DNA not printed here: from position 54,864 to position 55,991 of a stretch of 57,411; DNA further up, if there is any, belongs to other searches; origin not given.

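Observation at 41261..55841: Two paralogous three-gene cassettes: SF2 helicase, NPPY protein, PD-QxK nuclease-like protein, each gene with its own terminator-promoter module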

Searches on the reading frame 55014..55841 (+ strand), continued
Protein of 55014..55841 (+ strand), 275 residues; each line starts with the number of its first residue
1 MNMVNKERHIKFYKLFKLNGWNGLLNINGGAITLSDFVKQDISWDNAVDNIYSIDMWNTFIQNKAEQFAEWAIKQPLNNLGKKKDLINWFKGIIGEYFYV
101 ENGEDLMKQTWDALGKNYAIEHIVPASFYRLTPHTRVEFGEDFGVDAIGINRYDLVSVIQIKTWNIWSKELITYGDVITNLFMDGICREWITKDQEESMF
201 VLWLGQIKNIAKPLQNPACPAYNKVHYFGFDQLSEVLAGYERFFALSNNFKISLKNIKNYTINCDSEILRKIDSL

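Call 112: get_annotated_region(hit=H26, flank=7000)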
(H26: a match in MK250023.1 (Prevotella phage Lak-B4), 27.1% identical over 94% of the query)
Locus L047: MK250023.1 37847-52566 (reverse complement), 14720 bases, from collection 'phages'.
description: MAG: Prevotella phage Lak-B4, complete genome.
organism: Prevotella phage Lak-B4 (NCBI taxid 2491286)
taxonomy: Viruses; Duplodnaviria; Heunggongvirae; Uroviricota; Caudoviricetes
host: Prevotella sp.; source: baboon feces; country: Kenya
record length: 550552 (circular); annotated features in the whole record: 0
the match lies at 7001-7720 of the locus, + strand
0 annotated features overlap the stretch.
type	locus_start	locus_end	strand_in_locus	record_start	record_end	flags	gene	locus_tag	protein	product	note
